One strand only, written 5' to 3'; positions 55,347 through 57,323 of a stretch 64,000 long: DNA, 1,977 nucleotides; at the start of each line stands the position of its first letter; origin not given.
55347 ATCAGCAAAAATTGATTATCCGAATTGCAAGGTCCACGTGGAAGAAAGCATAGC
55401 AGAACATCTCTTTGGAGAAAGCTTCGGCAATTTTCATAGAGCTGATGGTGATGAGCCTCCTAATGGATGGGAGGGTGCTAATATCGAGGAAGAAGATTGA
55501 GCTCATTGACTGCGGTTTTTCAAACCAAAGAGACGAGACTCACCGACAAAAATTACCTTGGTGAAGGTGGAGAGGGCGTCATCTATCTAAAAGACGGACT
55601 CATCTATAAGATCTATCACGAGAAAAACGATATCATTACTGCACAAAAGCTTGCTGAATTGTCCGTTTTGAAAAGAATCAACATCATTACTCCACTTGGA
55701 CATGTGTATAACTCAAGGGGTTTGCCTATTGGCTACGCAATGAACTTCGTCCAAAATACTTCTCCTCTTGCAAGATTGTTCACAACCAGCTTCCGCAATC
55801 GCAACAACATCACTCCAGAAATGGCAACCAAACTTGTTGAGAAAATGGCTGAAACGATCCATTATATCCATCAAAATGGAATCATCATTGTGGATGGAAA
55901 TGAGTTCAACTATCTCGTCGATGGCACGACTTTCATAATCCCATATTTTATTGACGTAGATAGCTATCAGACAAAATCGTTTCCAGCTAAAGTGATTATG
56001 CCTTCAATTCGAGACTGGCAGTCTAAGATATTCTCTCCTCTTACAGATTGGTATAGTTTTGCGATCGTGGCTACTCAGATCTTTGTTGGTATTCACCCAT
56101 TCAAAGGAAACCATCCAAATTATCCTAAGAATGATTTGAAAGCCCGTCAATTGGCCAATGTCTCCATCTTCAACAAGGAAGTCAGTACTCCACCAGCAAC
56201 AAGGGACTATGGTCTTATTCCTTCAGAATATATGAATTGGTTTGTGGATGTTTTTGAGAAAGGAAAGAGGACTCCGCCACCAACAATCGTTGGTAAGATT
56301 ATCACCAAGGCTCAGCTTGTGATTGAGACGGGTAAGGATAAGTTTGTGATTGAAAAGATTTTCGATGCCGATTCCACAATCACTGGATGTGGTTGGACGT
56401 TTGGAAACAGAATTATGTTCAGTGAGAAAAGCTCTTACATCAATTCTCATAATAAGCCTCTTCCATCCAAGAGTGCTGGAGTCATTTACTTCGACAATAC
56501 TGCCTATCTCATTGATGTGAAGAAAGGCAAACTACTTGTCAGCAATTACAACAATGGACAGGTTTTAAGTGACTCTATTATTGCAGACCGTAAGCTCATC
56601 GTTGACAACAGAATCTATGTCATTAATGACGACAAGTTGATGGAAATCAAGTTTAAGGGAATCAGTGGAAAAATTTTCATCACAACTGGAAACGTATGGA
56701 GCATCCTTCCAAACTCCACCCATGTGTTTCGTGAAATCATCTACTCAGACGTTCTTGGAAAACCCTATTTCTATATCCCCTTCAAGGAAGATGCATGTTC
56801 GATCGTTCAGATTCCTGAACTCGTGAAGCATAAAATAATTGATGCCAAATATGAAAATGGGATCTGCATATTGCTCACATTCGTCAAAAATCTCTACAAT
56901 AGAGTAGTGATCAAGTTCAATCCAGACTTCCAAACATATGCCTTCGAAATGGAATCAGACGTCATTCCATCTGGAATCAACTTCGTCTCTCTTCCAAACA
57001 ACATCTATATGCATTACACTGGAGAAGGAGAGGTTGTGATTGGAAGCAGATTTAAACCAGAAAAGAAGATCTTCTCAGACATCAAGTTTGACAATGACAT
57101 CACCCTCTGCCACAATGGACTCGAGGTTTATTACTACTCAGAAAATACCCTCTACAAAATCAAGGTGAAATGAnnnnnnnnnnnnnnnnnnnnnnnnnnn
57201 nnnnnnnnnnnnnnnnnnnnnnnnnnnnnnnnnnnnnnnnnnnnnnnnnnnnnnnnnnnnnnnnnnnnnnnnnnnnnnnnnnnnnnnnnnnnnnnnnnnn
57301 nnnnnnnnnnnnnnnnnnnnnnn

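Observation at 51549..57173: TerY-P-like signalling module: nicotinamidase-like hydrolase, vWA (TerY-like), CYTH, PP2C phosphatase and Ser/Thr kinase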

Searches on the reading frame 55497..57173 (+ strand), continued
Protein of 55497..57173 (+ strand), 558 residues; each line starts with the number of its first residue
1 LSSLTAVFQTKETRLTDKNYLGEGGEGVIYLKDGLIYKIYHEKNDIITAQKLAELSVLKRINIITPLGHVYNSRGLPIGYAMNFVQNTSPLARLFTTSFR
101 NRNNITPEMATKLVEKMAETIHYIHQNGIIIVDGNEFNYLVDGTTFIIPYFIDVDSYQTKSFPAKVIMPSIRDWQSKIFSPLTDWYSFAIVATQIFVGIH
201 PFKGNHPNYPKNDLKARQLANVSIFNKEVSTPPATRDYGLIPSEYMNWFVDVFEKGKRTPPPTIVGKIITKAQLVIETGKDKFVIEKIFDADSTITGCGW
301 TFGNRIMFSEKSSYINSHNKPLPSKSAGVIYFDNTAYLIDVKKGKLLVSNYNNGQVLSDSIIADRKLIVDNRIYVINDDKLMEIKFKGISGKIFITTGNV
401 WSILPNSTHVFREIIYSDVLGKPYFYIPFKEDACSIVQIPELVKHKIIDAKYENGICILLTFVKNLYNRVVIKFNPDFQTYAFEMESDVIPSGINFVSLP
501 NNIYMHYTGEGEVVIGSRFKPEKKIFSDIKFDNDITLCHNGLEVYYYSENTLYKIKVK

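Call 38: search_protein_families(library=pfam, proteins=[L070:3067-3762:+, L054:5631-6863:+, L140:1743-2819:+, L053:2685-4907:+, L106:1580-2038:+, L125:7375-7968:+, L020:1486-2985:+, L125:4189-6369:+, L082:9683-11437:+], max_evalue=0.001)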
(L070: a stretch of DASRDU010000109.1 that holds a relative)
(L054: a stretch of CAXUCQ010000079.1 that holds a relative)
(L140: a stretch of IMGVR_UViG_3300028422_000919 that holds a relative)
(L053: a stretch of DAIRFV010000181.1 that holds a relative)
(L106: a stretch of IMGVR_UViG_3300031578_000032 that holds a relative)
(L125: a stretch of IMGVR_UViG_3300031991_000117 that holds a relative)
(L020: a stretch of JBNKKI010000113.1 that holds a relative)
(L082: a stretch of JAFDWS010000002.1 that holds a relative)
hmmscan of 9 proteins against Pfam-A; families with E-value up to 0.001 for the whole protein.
L070:3067-3762:+ (231 aa): 3 families
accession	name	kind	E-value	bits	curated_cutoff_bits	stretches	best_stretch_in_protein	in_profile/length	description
PF21906.2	NrtR_WHD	-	1.6e-25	89.4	27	1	154-214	1-61/61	NrtR DNA-binding winged helix domain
PF00293.34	NUDIX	-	1.7e-21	77.1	21.1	1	15-137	7-131/134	NUDIX domain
PF19368.5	AraR_C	-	2.4e-11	44.2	23.8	1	150-222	1-74/82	AraR C-terminal winged HTH domain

L054:5631-6863:+ (410 aa): 2 families
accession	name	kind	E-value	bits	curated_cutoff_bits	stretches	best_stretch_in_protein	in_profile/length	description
PF04095.22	NAPRTase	-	6.2e-72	242.6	20.8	1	164-388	1-237/239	Nicotinate phosphoribosyltransferase (NAPRTase) family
PF17767.7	NAPRTase_N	-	2.6e-34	118.7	32.6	1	9-127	1-125/125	Nicotinate phosphoribosyltransferase (NAPRTase) N-terminal domain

L140:1743-2819:+ (358 aa): 1 family
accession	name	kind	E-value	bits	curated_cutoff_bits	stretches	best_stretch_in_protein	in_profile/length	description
PF02540.23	NAD_synthase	-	4.9e-14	52.5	21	1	12-229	2-191/242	NAD synthase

L053:2685-4907:+ (740 aa): 6 families
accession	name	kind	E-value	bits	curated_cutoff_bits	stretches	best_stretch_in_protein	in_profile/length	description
PF08241.18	Methyltransf_11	-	1.3e-12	48.6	21.2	1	51-140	2-85/95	Methyltransferase domain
PF13649.12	Methyltransf_25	-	6.4e-12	46.4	27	1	49-125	1-79/97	Methyltransferase domain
PF13847.12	Methyltransf_31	-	6.2e-09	36.1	27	1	48-157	6-113/145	Methyltransferase domain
PF08242.18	Methyltransf_12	-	7.4e-07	30.3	30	1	51-149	2-96/98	Methyltransferase domain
PF00891.24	Methyltransf_2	-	9.9e-07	28.7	22.3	1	28-164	43-175/210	O-methyltransferase domain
PF13489.12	Methyltransf_23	-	0.0009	19.4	27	0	28-170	5-124/164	Methyltransferase domain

L106:1580-2038:+ (152 aa): 1 family
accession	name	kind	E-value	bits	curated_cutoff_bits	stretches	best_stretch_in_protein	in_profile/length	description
PF08719.17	NADAR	-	7.1e-25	88.6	35.1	1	7-145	8-163/163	NADAR domain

L125:7375-7968:+ (197 aa): 1 family
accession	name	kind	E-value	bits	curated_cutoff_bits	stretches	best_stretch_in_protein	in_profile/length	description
PF01467.32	CTP_transf_like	-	4.6e-11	43.5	21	1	14-167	7-132/133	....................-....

L020:1486-2985:+ (499 aa): 1 family
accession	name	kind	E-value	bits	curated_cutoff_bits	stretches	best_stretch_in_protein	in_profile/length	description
PF04095.22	NAPRTase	-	0.0001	22.6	20.8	1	280-372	109-198/239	Nicotinate phosphoribosyltransferase (NAPRTase) family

L125:4189-6369:+ (726 aa): 2 families
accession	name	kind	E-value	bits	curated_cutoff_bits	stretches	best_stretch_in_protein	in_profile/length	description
PF02540.23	NAD_synthase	-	1.3e-17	64.2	21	2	369-441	18-85/242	NAD synthase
PF00795.27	CN_hydrolase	-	1.3e-13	51.3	23.2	1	18-289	11-250/256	Carbon-nitrogen hydrolase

L082:9683-11437:+ (584 aa): 2 families
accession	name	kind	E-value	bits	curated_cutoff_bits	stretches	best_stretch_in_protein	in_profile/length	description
PF02540.23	NAD_synthase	-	1.2e-23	83.9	21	1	276-477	2-187/242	NAD synthase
PF06508.19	QueC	-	1.3e-05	25.2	22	0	295-363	2-68/210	Queuosine biosynthesis protein QueC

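Call 60: search_solved_structures(query=A1, max_evalue=0.00001, show_alignments=1)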
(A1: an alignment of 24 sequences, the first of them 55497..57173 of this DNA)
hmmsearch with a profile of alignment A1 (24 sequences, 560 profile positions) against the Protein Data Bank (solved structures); distinct sequences matched with E-value up to 0.00001: 0.

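Call 62: search_protein_families(library=padloc, proteins=[window:55497-57173:+, L021:6421-7182:+, L021:7189-7962:+, L021:7965-9683:+], max_evalue=10)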
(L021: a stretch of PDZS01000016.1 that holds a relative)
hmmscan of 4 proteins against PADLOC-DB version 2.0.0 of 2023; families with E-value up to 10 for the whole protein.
window:55497-57173:+ (558 aa): 4 families
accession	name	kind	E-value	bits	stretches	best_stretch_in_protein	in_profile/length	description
PDLC04138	mad6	-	0.00011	19.3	2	177-209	231-263/659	mads_6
PDLC04047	PD-T4-6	-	0.00041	17.5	1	80-230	88-240/327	-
PDLC04042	PD-T4-6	-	0.016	12.9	1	99-130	100-131/292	-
PDLC04057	PD-T4-6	-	0.019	12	1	100-205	100-213/443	-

L021:6421-7182:+ (253 aa): 1 family
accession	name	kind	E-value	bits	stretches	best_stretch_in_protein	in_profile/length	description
PDLC02143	Csn2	-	0.037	11.8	1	144-198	65-121/227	-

L021:7189-7962:+ (257 aa): 0 families

L021:7965-9683:+ (572 aa): 1 family
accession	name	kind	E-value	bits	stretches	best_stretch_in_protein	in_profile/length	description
PDLC04138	mad6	-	0.005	13.8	1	178-216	232-270/659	mads_6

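Call 70: search_protein_families(library=pfam, proteins=[L079:1759-2832:+, L157:5319-6047:-, L030:1144-1701:+, L092:4364-5485:+, L116:3395-4117:-, L145:12796-13323:-, L136:1223-3301:+, L114:2094-3191:+, L061:10880-11737:+, L099:1430-2494:+], max_evalue=0.001)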
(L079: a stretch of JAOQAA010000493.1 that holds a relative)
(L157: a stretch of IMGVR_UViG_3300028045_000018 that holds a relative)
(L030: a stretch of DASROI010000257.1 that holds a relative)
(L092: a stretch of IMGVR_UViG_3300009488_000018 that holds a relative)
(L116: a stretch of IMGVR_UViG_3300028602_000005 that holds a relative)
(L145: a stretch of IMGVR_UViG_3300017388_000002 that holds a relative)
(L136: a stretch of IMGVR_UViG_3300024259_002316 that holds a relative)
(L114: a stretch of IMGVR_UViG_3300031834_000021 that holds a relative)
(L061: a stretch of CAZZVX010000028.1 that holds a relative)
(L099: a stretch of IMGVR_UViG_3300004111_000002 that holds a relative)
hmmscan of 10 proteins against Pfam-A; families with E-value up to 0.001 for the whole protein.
L079:1759-2832:+ (357 aa): 1 family
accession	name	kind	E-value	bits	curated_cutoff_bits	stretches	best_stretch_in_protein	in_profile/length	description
PF03747.19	ADP_ribosyl_GH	-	1.1e-59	203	26.2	1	15-284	1-277/287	ADP-ribosylglycohydrolase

L157:5319-6047:- (242 aa): 1 family
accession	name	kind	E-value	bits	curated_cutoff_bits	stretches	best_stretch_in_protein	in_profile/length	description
PF07460.16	NUMOD3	-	4.3e-12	46.2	20.4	1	96-135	2-37/37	NUMOD3 motif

L030:1144-1701:+ (185 aa): 1 family
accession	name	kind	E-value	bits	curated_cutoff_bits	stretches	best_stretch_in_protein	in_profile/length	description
PF01885.22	PTS_2-RNA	-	2.7e-50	171.3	26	1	9-175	2-176/177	RNA 2'-phosphotransferase, Tpt1 / KptA family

L092:4364-5485:+ (373 aa): 0 families

L116:3395-4117:- (240 aa): 1 family
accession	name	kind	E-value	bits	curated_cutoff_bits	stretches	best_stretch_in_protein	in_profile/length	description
PF05443.17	ROS_MUCR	-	5.3e-06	26.9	25.4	1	24-65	62-102/123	ROS/MUCR transcriptional regulator protein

L145:12796-13323:- (175 aa): 0 families

L136:1223-3301:+ (692 aa): 5 families
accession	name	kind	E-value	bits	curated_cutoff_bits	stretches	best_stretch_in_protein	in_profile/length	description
PF01653.23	DNA_ligase_aden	-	1.3e-27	97.4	27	1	131-332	42-252/253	NAD-dependent DNA ligase adenylation domain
PF03120.22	DNA_ligase_OB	-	2.7e-21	75.7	32.9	1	337-410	2-75/79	NAD-dependent DNA ligase OB-fold domain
PF00533.33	BRCT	-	3.9e-11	43.5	21.3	1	617-689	3-77/78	BRCA1 C Terminus (BRCT) domain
PF12826.13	HHH_2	-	3e-09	37.3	27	1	541-599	2-60/64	Helix-hairpin-helix motif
PF12738.14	PTCB-BRCT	-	1.5e-07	31.8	22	1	638-684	16-62/63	twin BRCT domain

L114:2094-3191:+ (365 aa): 1 family
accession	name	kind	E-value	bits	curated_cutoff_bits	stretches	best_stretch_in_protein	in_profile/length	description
PF04055.27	Radical_SAM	-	9.7e-08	32.8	29.5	1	56-153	4-110/166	Radical SAM superfamily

L061:10880-11737:+ (285 aa): 1 family
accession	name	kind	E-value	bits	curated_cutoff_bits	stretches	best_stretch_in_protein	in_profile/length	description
PF10021.15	PARG_cat_microb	-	2.4e-52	177.6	23.5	1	10-160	1-146/146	Microbial-type PARG, catalytic domain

L099:1430-2494:+ (354 aa): 2 families
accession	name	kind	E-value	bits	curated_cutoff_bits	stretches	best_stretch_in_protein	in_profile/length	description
PF21189.3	PHA02142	-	2.2e-35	121.4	27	1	4-97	1-92/92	PHA02142 OB-fold domain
PF09414.15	RNA_ligase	-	2.8e-18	67.1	27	1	164-344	2-171/171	RNA ligase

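Call 92: find_encoding_contigs(protein=P0001, flank=1000, max_places=2)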
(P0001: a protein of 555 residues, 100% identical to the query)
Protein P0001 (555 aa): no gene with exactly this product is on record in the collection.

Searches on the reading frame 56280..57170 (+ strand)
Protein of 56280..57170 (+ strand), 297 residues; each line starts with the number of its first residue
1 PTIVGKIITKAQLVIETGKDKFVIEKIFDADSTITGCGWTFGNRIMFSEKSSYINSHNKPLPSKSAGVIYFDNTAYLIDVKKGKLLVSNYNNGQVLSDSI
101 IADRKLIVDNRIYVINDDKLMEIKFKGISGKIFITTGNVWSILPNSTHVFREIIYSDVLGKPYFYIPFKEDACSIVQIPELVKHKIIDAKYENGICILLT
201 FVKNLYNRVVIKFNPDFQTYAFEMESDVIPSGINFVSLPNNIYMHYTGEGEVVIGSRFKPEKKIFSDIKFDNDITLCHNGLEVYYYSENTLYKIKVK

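Call 57: predict_structure(alignment_id=A5)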
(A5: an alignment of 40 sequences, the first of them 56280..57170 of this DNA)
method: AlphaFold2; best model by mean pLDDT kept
length: 297 residues; sequences in the alignment: 40
mean_pLDDT: 92.0   pTM: 0.88
mean pLDDT of the five models: 92.0, 91.7, 91.7, 91.5, 90.8
residues with pLDDT >= 90: 253; 70-90: 26; 50-70: 14; < 50: 4
segments of 3 or more residues with pLDDT < 50: 1-4
pLDDT, mean of each block of 10 residues (from residue 1): 51 66 93 96 96 96 94 96 96 91 95 95 94 95 87 94 95 96 97 98 97 96 95 96 94 94 89 90 96 93
secondary structure, 60 per line:
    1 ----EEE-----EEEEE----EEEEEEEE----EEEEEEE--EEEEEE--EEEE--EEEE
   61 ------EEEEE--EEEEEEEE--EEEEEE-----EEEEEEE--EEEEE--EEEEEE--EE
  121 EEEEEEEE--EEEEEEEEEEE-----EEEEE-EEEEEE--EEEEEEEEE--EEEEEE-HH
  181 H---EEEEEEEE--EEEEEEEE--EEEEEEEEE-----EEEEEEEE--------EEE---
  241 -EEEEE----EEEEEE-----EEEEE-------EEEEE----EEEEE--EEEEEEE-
elements in order: E5-7 E13-17 E22-29 E34-40 E43-48 E51-54 E57-60 E67-71 E74-81 E84-89 E95-101 E104-108 E111-116 E119-128 E131-141 E147-151 E153-158 E161-169 E172-177 E185-192 E195-202 E205-213 E219-226 E235-237 E242-246 E251-256 E262-266 E274-278 E283-287 E290-296
